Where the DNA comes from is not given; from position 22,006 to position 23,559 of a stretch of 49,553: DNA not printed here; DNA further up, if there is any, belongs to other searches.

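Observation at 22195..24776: N-acetyl-sugar amidotransferase partnered by a GatA-like amidase instead of HisH/HisF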

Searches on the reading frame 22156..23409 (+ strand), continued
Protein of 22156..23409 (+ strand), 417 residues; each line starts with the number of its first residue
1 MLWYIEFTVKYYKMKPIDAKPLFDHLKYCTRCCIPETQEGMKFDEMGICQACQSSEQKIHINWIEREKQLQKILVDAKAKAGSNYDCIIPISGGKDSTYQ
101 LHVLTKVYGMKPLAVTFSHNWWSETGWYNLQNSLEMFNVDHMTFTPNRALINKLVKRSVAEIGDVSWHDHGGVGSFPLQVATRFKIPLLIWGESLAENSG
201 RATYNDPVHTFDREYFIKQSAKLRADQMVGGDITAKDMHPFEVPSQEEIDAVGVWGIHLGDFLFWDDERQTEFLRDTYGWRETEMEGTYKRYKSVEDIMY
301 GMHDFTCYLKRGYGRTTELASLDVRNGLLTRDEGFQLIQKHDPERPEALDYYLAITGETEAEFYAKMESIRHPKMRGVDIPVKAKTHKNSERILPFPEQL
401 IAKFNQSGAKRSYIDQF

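Call 45: find_homologous_proteins(query=L015:9989-12595:+, max_evalue=1e-30)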
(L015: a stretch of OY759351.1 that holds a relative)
Query L015:9989-12595:+ (869 aa): 270 proteins with E <= 1e-30 among 8000 candidates; the best 120 are listed.
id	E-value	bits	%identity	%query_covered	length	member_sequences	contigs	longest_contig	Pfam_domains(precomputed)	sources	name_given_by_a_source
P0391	0.0e+0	1896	91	99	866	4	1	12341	PF01425.27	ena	-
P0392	0.0e+0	1811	87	100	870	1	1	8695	PF01425.27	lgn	-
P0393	0.0e+0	1271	62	99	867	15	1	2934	PF01425.27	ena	-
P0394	0.0e+0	1269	65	99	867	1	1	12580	PF01425.27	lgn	-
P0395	0.0e+0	1261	62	99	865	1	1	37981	PF01425.27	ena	-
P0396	0.0e+0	1255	62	99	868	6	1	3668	PF01425.27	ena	-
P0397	0.0e+0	1250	61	99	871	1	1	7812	PF01425.27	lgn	-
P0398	0.0e+0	1248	61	99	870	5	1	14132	PF01425.27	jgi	jgi:N-acetyl sugar amidotransferase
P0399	0.0e+0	1247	61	99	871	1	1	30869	PF01425.27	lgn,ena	-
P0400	0.0e+0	1247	62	99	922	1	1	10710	PF01425.27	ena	-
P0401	0.0e+0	1241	61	99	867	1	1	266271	PF01425.27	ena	-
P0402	0.0e+0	1235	60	99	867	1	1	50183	PF01425.27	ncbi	ncbi:N-acetyl sugar amidotransferase [Thermodesulfobacteriota bacterium]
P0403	0.0e+0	1232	60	99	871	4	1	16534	PF01425.27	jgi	jgi:N-acetyl sugar amidotransferase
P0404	0.0e+0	1226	62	99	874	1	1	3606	PF01425.27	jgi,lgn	-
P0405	0.0e+0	1225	60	98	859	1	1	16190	PF01425.27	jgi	-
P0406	0.0e+0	1223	60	99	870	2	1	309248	PF01425.27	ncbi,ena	-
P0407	0.0e+0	1220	61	99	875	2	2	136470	PF01425.27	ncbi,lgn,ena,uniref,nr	ncbi:N-acetyl sugar amidotransferase [Solidesulfovibrio alcoholivorans]|uniref:N-acetyl sugar amidot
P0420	0.0e+0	1162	43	92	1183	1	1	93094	PF01425.27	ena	-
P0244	0.0e+0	1155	58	99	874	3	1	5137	PF01425.27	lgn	-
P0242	0.0e+0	1153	49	58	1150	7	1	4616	PF01425.27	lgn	-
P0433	0.0e+0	1134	49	58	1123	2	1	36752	PF01425.27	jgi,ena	-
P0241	0.0e+0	1109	37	93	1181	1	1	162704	PF01425.27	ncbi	-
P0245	2.7e-238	812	58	68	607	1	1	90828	PF01425.27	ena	-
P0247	2.5e-188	646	56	44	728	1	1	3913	PF01425.27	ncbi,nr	ncbi:MAG: N-acetyl sugar amidotransferase, partial [Oscillospiraceae bacterium]|nr:N-acetyl sugar am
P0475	1.1e-150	522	61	42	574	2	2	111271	PF13420.14,PF13302.14,PF00583.32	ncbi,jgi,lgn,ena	-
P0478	6.1e-150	519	55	41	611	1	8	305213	-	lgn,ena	-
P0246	2.5e-145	504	54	41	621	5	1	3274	-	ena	-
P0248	1.2e-118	416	50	39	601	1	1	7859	-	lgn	-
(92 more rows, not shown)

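Call 57: predict_structure(alignment_id=A2)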
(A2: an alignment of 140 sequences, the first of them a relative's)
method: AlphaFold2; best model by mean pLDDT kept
length: 875 residues; sequences in the alignment: 140
mean_pLDDT: 93.8   pTM: 0.80
mean pLDDT of the five models: 93.8, 93.0, 93.0, 91.3, 91.2
residues with pLDDT >= 90: 757; 70-90: 96; 50-70: 18; < 50: 4
segments of 3 or more residues with pLDDT < 50: 873-875
pLDDT, mean of each block of 10 residues (from residue 1): 79 95 92 93 92 97 98 97 97 98 94 98 98 95 97 95 98 96 85 93 95 97 96 97 95 94 96 91 95 96 95 95 97 97 98 96 95 95 92 73 82 95 97 97 97 97 98 89 96 96 84 92 97 91 69 96 94 98 94 98 95 86 98 97 93 96 97 97 98 98 98 97 90 71 86 97 98 98 97 91 96 98 98 98 98 98 90 52
secondary structure, 60 per line:
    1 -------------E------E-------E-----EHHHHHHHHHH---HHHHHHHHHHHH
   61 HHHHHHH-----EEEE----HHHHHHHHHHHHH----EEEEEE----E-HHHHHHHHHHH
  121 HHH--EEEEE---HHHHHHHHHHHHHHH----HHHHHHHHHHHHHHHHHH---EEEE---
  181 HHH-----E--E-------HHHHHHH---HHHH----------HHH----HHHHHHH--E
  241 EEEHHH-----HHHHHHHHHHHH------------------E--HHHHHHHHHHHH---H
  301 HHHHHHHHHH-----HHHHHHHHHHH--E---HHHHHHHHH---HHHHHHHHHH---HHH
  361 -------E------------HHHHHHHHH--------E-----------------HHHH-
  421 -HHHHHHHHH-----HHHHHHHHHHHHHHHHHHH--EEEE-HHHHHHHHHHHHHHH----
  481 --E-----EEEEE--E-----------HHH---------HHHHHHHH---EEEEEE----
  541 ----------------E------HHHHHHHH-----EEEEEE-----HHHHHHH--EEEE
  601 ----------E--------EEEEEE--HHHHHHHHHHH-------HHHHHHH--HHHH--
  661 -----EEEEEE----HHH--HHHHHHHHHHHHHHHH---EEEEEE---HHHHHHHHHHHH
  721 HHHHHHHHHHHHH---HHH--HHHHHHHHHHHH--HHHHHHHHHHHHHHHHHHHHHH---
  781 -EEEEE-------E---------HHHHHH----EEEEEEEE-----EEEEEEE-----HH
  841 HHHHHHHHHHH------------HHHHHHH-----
elements in order (helices of 4 or more, strands of 3 or more residues): H36-45 H49-67 E73-76 H81-93 E98-103 H110-123 E126-130 H134-148 H153-170 E174-177 H200-206 H210-213 H231-237 E240-243 H252-263 H285-296 H300-310 H316-326 H333-341 H345-354 H381-389 H416-419 H422-430 H436-454 E457-460 H462-476 E489-493 H520-527 E531-536 H564-571 E577-582 H588-594 E597-600 E620-625 H628-638 H646-652 H655-658 E666-671 H681-696 E700-705 H709-733 H742-753 H756-777 E782-786 H804-809 E814-821 E827-833 H839-851 H864-870

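Call 59: find_encoding_contigs(protein=P0407, flank=10000, max_places=1)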
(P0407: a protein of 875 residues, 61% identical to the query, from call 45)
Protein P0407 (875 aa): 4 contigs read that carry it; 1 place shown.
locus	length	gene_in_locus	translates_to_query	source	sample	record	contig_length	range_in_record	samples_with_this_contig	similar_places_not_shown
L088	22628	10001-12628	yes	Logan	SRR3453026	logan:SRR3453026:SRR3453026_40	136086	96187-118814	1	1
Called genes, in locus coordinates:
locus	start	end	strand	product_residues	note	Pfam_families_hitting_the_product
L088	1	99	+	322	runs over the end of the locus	PF01408:GFO_IDH_MocA, PF02894:GFO_IDH_MocA_C (faint), PF22725:GFO_IDH_MocA_C3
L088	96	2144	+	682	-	PF02348:CTP_transf_3, PF12804:NTP_transf_3, PF00202:Aminotran_3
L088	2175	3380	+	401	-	-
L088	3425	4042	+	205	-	PF00117:GATase, PF01174:SNO (weak), PF07685:GATase_3 (weak), PF07722:Peptidase_C26 (weak)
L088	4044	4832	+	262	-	PF00977:His_biosynth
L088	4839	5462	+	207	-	PF13302:Acetyltransf_3, PF00583:Acetyltransf_1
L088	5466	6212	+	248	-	PF02348:CTP_transf_3, PF12804:NTP_transf_3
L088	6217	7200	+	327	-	PF01408:GFO_IDH_MocA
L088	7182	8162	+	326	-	-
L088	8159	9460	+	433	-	PF01041:DegT_DnrJ_EryC1, PF01212:Beta_elim_lyase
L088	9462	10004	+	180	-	PF13302:Acetyltransf_3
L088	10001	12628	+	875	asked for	PF01425:Amidase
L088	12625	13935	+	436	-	-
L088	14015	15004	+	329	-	PF04055:Radical_SAM, PF13186:SPASM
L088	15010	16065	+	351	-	PF04055:Radical_SAM, PF13186:SPASM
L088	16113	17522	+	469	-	PF13472:Lipase_GDSL_2 (faint)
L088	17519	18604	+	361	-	PF13439:Glyco_transf_4, PF13579:Glyco_trans_4_4, PF20706:GT4-conflict, PF00534:Glycos_transf_1, PF13692:Glyco_trans_1_4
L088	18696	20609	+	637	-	-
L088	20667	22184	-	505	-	PF00294:PfkB, PF01256:Carb_kinase (faint), PF08543:Phos_pyr_kin, PF01467:CTP_transf_like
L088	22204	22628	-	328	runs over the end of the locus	PF01370:Epimerase, PF04321:RmlD_sub_bind (weak), PF16363:GDP_Man_Dehyd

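Call 60: find_encoding_contigs(protein=P0478, flank=8000, max_places=1)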
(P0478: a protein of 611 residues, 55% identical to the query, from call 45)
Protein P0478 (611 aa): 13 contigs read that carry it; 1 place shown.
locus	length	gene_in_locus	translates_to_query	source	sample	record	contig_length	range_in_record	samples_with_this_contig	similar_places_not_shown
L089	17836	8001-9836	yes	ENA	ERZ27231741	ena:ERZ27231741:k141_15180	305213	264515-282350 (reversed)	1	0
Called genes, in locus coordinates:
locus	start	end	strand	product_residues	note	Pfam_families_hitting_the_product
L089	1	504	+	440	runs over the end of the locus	PF00202:Aminotran_3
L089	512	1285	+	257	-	PF02348:CTP_transf_3, PF12804:NTP_transf_3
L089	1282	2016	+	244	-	PF02348:CTP_transf_3, PF12804:NTP_transf_3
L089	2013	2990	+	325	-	PF01408:GFO_IDH_MocA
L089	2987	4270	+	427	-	PF01041:DegT_DnrJ_EryC1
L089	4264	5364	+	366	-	-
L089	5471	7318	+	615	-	-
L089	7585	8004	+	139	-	PF00583:Acetyltransf_1 (weak), PF13302:Acetyltransf_3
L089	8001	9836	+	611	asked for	-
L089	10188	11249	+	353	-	PF01425:Amidase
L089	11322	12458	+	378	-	-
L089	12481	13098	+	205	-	PF00117:GATase, PF01174:SNO (faint), PF07722:Peptidase_C26 (weak)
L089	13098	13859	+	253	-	PF00977:His_biosynth, PF02581:TMP-TENI (faint), PF01207:Dus (faint), PF01180:DHO_dh (faint), PF03060:NMO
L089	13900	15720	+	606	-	PF13522:GATase_6, PF13537:GATase_7, PF00733:Asn_synthase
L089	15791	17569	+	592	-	PF02543:Carbam_trans_N, PF16861:Carbam_trans_C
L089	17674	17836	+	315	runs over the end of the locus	-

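Call 61: find_encoding_contigs(protein=P0475, flank=8000, max_places=1)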
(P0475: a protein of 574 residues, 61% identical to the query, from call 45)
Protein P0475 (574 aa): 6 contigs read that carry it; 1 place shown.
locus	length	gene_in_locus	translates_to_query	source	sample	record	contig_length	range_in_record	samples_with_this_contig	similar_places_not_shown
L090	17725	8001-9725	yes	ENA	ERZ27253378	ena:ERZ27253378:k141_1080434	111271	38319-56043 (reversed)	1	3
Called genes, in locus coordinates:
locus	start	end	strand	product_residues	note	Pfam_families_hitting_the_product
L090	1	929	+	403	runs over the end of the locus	PF01041:DegT_DnrJ_EryC1, PF01212:Beta_elim_lyase (weak)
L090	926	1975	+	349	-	-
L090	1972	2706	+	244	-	PF02348:CTP_transf_3, PF12804:NTP_transf_3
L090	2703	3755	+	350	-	PF01408:GFO_IDH_MocA, PF22725:GFO_IDH_MocA_C3 (faint), PF02894:GFO_IDH_MocA_C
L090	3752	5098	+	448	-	PF01041:DegT_DnrJ_EryC1, PF01212:Beta_elim_lyase (weak)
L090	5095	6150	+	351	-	PF03102:NeuB, PF08666:SAF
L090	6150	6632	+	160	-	PF13302:Acetyltransf_3, PF13420:Acetyltransf_4, PF13523:Acetyltransf_8, PF00583:Acetyltransf_1, PF13673:Acetyltransf_10 (weak), PF13508:Acetyltransf_7, PF08445:FR47 (weak)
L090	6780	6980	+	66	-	PF12728:HTH_17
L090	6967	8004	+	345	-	PF00106:adh_short (weak), PF01073:3Beta_HSD, PF01370:Epimerase, PF02719:Polysacc_synt_2, PF04321:RmlD_sub_bind, PF05368:NmrA, PF16363:GDP_Man_Dehyd, PF13460:NAD_binding_10, +2 more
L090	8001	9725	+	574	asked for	PF13302:Acetyltransf_3, PF00583:Acetyltransf_1, PF13420:Acetyltransf_4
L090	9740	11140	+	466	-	PF01425:Amidase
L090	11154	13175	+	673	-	-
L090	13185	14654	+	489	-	PF01943:Polysacc_synt, PF13440:Polysacc_synt_3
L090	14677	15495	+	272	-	PF01066:CDP-OH_P_transf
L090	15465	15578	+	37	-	-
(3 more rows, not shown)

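Call 64: fold_search(model_id=the predicted structure, library=pdb)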
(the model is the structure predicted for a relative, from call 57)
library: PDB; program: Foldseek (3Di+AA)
matches with E <= 10: 781; with E <= 0.001: 122
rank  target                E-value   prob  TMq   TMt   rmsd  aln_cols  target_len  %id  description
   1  1obl_A                3.4e-30  1.00  0.42  0.86   3.6       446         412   32  crystal structure of the S133A mutant of Malonamidase E2 complexed with malonate from Bradyrhizobium japonicum (released 2004-02-13)
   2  1o9o_A                3.8e-30  1.00  0.42  0.87   3.6       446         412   32  Crystal structure of the S131A mutant of Malonamidase E2 complexed with malonamate from Bradyrhizobium japonicum (released 2003-12-18)
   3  1obi_A                4.7e-30  1.00  0.42  0.87   3.4       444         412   33  Crystal structure of the G130A mutant of Malonamidase E2 from Bradyrhizobium japonicum (released 2003-12-18)
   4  1obk_A                4.9e-30  1.00  0.42  0.86   3.8       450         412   32  crystal structure of the R158Q mutant of Malonamidase E2 from Bradyrhizobium japonicum (released 2004-02-13)
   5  1o9q_A                6.3e-30  1.00  0.42  0.87   3.6       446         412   32  Crystal structure of the S155C mutant of Malonamidase E2 from Bradyrhizobium japonicum (released 2003-12-18)
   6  1obj_A                9.4e-30  1.00  0.42  0.86   3.8       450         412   32  Crystal structure of the T150A mutant of Malonamidase E2 from Bradyrhizobium japonicum (released 2003-12-18)
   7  1ocl_A                9.8e-30  1.00  0.42  0.86   3.6       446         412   32  THE CRYSTAL STRUCTURE OF MALONAMIDASE E2 COMPLEXED WITH MALONATE FROM BRADYRHIZOBIUM JAPONICUM (released 2003-02-25)
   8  1o9n_A                4.4e-29  1.00  0.42  0.86   3.6       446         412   32  Crystal structure of the K62A mutant of Malonamidase E2 from Bradyrhizobium japonicum (released 2003-12-18)
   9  9a62_A                3.8e-28  1.00  0.43  0.76   5.5       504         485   24  Integrative model of GATA-GATC by crosslinking MS and deep learning (released 2024-09-18)
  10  6c6g_A                2.8e-27  1.00  0.45  0.83   3.6       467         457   29  An unexpected vestigial protein complex reveals the evolutionary origins of an s-triazine catabolic enzyme. Inhibitor  (released 2018-03-21)
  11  6c62_A                7.2e-27  1.00  0.45  0.84   3.8       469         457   29  An unexpected vestigial protein complex reveals the evolutionary origins of an s-triazine catabolic enzyme. (released 2018-03-21)
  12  3h0l_A                7.6e-27  1.00  0.44  0.79   4.0       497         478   23  Structure of trna-dependent amidotransferase gatcab from aquifex aeolicus (released 2009-07-21)
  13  4wj3_A                1.9e-26  1.00  0.45  0.79   4.0       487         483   26  Crystal structure of the asparagine transamidosome from Pseudomonas aeruginosa (released 2014-12-31)
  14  3kfu_E                1.0e-25  1.00  0.43  0.78   4.3       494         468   26  Crystal structure of the transamidosome (released 2010-08-25)
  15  2df4_A                4.6e-25  1.00  0.44  0.76   4.0       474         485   24  Structure of tRNA-Dependent Amidotransferase GatCAB complexed with Mn2+ (released 2006-07-18)
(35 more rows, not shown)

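Call 65: list_cluster_members(proteins=[P0121, P0122, P0004, P0009, P0241, P0406])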
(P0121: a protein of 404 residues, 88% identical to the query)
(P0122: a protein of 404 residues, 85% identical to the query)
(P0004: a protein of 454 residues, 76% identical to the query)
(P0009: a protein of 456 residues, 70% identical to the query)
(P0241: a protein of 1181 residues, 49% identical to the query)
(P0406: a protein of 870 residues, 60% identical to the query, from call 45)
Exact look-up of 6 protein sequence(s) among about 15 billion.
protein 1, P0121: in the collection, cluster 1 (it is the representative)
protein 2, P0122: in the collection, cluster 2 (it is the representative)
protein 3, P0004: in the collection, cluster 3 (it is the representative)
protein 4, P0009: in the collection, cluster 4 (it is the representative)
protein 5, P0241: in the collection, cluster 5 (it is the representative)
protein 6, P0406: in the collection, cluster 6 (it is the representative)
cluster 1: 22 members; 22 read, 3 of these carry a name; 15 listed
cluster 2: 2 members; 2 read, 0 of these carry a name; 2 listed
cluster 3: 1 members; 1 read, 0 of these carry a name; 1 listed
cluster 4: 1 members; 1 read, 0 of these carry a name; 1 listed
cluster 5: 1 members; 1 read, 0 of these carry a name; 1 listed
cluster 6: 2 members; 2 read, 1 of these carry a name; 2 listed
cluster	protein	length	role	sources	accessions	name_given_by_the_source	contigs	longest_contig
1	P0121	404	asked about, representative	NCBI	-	-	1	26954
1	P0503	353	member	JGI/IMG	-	N-acetyl sugar amidotransferase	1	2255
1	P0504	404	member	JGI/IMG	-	N-acetyl sugar amidotransferase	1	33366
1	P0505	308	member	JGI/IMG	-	hypothetical protein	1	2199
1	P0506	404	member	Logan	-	-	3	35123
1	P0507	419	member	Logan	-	-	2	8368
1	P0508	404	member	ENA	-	-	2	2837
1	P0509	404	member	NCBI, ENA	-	-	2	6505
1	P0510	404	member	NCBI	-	-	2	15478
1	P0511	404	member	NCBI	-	-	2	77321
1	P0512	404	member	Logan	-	-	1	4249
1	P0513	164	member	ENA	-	-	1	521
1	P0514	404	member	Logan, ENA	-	-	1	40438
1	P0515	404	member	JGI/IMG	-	-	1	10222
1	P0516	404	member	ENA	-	-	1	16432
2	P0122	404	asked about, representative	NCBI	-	-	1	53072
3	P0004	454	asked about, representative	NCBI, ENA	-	-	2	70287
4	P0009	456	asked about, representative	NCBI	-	-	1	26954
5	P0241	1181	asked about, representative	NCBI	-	-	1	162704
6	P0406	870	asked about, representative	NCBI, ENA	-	-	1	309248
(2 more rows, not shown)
